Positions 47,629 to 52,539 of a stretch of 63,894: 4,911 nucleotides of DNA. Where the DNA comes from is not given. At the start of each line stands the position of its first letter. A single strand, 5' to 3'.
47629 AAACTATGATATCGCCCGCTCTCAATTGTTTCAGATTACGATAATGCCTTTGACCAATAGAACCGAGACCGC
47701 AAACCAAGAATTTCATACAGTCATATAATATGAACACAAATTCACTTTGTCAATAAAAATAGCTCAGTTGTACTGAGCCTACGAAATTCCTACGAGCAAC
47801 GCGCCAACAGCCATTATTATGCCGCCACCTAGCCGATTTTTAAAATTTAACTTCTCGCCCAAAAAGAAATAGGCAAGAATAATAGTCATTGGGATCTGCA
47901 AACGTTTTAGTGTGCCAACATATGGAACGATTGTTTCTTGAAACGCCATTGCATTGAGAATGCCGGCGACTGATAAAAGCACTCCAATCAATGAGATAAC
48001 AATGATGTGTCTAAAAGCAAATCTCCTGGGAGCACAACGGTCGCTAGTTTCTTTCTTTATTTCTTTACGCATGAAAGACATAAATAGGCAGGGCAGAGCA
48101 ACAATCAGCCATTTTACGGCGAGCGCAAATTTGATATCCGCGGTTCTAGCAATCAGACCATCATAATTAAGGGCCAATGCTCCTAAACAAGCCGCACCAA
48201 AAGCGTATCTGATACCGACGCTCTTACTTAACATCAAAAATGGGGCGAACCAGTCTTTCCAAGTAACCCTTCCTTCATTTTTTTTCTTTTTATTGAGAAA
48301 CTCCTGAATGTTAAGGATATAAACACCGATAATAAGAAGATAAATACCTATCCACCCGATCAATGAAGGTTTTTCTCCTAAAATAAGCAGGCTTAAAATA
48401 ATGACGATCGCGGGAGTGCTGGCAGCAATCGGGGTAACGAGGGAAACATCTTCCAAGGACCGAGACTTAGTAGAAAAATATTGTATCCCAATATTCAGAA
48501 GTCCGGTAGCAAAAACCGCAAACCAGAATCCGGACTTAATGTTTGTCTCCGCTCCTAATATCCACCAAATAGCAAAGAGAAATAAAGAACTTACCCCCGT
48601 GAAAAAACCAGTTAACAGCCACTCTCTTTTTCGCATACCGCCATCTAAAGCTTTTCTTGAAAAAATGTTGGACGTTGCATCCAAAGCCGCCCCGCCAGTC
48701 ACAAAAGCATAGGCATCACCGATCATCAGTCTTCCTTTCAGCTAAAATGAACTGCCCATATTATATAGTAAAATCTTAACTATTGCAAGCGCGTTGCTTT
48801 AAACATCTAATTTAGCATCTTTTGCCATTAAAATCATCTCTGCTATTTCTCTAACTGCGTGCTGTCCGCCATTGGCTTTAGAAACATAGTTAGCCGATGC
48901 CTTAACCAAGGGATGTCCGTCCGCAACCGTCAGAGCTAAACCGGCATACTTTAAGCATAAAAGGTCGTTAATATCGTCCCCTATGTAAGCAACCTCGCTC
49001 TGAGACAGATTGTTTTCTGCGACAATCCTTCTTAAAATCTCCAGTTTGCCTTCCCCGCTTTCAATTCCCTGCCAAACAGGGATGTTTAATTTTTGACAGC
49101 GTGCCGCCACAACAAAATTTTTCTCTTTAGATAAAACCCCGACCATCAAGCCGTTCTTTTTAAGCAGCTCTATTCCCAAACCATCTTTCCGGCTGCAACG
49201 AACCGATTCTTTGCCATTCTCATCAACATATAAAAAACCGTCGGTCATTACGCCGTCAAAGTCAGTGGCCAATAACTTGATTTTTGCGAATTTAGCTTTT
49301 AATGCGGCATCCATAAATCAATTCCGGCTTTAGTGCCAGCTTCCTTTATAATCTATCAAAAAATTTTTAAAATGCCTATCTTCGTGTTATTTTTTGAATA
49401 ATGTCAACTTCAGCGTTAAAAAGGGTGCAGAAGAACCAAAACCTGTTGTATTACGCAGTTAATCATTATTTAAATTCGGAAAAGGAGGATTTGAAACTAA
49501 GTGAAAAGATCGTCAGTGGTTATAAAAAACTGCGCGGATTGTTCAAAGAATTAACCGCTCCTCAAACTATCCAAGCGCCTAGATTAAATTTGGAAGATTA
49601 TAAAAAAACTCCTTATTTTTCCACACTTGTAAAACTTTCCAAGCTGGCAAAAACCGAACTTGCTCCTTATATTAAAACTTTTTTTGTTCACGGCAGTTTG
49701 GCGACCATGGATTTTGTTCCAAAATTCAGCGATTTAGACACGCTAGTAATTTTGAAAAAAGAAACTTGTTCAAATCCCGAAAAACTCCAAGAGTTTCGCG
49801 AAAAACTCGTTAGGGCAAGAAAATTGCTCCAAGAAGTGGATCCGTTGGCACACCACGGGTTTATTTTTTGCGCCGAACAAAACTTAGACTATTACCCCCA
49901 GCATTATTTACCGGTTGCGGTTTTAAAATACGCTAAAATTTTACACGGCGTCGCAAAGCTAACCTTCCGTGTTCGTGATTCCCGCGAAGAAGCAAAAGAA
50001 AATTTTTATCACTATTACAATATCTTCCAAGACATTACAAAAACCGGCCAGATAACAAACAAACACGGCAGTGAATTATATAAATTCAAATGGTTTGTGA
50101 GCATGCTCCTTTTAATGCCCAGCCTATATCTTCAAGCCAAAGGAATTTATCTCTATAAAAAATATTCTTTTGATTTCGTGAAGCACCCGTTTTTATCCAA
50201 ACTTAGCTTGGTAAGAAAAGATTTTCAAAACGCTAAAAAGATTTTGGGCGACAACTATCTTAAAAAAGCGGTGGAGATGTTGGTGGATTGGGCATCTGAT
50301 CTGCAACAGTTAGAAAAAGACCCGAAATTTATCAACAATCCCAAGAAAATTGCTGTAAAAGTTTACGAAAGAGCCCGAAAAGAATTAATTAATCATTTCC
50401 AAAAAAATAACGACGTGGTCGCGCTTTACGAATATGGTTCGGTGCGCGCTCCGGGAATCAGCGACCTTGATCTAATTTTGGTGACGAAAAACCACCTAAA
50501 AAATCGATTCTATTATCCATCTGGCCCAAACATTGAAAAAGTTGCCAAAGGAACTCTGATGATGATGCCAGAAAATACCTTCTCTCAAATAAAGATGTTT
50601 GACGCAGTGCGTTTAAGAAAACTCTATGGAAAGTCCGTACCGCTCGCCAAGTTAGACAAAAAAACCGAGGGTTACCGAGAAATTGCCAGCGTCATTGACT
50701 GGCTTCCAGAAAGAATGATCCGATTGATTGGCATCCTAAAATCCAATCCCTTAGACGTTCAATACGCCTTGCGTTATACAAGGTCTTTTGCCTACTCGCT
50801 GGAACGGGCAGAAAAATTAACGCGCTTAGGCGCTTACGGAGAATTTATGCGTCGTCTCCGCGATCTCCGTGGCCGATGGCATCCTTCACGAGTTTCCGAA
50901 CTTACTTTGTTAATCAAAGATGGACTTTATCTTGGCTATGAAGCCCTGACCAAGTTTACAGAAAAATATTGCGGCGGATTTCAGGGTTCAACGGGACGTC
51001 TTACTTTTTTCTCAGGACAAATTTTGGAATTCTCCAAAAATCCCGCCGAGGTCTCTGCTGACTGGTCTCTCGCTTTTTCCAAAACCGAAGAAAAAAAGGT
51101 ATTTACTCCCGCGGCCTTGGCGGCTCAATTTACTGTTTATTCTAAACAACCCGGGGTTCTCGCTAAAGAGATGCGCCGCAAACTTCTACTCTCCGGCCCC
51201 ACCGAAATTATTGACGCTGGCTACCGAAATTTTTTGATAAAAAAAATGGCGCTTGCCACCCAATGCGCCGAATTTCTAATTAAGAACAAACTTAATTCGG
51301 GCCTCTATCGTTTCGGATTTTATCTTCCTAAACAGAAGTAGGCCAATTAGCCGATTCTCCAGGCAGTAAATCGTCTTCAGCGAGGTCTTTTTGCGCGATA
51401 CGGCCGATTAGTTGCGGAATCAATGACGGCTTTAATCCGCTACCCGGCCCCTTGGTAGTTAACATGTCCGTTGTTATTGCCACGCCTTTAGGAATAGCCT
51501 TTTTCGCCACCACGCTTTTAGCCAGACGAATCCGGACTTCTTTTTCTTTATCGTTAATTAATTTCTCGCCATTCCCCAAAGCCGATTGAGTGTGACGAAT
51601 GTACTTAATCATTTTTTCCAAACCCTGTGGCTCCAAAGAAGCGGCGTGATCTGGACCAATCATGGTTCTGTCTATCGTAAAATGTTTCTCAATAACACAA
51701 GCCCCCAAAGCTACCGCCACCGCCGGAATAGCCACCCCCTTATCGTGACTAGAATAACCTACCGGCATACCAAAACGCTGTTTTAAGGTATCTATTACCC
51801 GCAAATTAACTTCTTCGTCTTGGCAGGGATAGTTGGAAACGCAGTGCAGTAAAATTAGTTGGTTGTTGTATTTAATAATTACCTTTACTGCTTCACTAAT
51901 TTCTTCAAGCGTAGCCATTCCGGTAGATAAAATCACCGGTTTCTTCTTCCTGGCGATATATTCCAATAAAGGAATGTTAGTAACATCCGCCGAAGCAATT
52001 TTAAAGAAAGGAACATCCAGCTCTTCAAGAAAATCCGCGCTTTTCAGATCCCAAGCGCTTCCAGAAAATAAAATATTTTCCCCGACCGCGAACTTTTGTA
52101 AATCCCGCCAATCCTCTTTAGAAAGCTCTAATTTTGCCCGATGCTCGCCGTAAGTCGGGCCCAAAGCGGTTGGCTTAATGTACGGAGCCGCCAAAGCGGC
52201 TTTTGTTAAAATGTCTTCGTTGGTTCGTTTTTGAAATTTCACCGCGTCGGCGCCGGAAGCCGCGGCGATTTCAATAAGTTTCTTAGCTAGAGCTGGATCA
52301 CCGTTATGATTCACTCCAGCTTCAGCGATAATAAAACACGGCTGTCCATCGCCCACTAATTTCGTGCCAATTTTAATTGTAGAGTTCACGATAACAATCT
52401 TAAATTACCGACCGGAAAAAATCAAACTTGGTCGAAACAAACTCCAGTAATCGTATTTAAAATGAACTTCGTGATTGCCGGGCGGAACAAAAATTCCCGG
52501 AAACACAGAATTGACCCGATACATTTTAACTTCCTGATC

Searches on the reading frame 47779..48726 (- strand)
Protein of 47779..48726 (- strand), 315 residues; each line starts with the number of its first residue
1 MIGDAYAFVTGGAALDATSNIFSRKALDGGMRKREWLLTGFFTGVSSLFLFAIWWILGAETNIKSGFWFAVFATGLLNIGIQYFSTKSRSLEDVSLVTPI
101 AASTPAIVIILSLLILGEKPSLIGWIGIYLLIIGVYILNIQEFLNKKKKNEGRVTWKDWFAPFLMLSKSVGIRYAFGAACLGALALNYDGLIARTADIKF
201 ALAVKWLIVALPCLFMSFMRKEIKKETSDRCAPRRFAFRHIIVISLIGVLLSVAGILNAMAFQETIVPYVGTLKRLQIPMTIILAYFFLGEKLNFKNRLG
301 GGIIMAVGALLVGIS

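Call 43: search_protein_families(library=pfam, proteins=[window:47779-48726:-], max_evalue=0.001)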
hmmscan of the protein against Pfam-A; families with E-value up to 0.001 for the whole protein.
window:47779-48726:- (315 aa): 4 families
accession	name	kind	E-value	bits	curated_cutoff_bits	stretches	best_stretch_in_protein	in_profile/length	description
PF00892.27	EamA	-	5.3e-22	79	28.2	2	8-139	6-134/135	EamA-like transporter family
PF03151.22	TPT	-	9.2e-11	42.1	30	1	18-142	16-139/291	Triose-phosphate Transporter family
PF05653.20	Mg_trans_NIPA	-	2.9e-06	27.1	26.2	0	90-142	71-123/295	Magnesium transporter NIPA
PF08627.16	CRT-like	-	1.2e-05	24.9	26.9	0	214-310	50-136/335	CRT-like, chloroquine-resistance transporter-like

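Call 78: search_protein_families(library=ncbifam, proteins=[window:47779-48726:-], max_evalue=0.00001)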
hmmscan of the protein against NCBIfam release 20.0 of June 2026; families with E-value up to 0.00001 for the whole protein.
window:47779-48726:- (315 aa): 3 families
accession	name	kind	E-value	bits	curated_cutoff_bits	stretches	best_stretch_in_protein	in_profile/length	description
TIGR03340.1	phn_DUF6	hypoth_equivalog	1.9e-16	60.6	288.15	1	7-306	4-276/281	phosphonate utilization associated putative membrane protein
TIGR00817.1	tpt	subfamily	4.8e-07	29.6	317.9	1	54-140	51-137/302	Tpt phosphate/phosphoenolpyruvate translocator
TIGR00950.1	2A78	equivalog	5.7e-06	25.9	230.2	0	47-306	30-261/264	carboxylate/amino acid/amine transporter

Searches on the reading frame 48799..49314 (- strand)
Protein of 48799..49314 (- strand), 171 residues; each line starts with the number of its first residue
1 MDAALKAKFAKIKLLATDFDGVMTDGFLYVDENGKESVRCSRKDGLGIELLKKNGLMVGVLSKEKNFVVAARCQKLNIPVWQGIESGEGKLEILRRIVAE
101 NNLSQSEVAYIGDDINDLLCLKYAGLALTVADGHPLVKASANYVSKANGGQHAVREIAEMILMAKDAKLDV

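Call 42: search_protein_families(library=pfam, proteins=[window:48799-49314:-], max_evalue=0.001)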
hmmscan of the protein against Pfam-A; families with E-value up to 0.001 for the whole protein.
window:48799-49314:- (171 aa): 3 families
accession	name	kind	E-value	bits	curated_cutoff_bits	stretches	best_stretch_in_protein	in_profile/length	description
PF08282.18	Hydrolase_3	-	3.2e-09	37.4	20.9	1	87-149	185-247/255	haloacid dehalogenase-like hydrolase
PF00702.32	Hydrolase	-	1.3e-06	29.4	26.4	1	48-125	107-191/191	haloacid dehalogenase-like hydrolase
PF13419.12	HAD_2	-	3.3e-05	24.5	23.8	1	48-127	88-174/178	Haloacid dehalogenase-like hydrolase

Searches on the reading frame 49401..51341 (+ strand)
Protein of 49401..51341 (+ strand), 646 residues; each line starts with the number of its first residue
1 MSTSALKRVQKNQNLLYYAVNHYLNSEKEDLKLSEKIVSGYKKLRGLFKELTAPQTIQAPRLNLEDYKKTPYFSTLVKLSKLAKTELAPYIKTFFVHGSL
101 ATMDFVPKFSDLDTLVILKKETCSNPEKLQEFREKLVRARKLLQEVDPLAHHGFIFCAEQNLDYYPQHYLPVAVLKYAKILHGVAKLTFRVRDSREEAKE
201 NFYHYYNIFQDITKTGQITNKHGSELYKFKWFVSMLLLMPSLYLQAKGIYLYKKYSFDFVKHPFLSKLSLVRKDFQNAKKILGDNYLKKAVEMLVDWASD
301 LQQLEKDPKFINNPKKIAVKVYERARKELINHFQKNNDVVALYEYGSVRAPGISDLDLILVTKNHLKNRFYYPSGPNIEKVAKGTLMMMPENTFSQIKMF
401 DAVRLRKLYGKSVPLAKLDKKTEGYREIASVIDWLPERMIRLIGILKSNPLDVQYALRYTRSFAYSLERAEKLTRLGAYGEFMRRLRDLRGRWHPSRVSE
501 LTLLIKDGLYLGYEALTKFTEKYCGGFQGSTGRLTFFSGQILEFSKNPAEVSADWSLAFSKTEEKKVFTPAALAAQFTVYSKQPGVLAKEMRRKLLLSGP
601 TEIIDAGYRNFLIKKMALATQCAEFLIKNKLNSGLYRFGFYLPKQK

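Call 42: search_protein_families(library=pfam, proteins=[window:49401-51341:+], max_evalue=0.001)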
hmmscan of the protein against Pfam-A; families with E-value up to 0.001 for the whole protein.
window:49401-51341:+ (646 aa): 2 families
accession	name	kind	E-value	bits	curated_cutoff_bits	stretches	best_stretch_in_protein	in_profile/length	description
PF18765.7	Polbeta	-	9.7e-08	32.5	26.9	0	89-147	11-65/93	Polymerase beta, Nucleotidyltransferase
PF01909.29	NTP_transf_2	-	1.7e-06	28.7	21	0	88-147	12-65/93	Nucleotidyltransferase domain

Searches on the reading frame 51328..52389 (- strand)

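Call 42: search_protein_families(library=pfam, proteins=[window:51328-52389:-], max_evalue=0.001)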
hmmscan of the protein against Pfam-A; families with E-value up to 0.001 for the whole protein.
window:51328-52389:- (353 aa): 2 families
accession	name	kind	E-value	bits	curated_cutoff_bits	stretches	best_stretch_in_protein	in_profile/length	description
PF03102.20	NeuB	-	3e-89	299.1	22.1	1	38-276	1-241/241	NeuB family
PF08666.17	SAF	-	1.1e-07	32.7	21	1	291-342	2-57/63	SAF domain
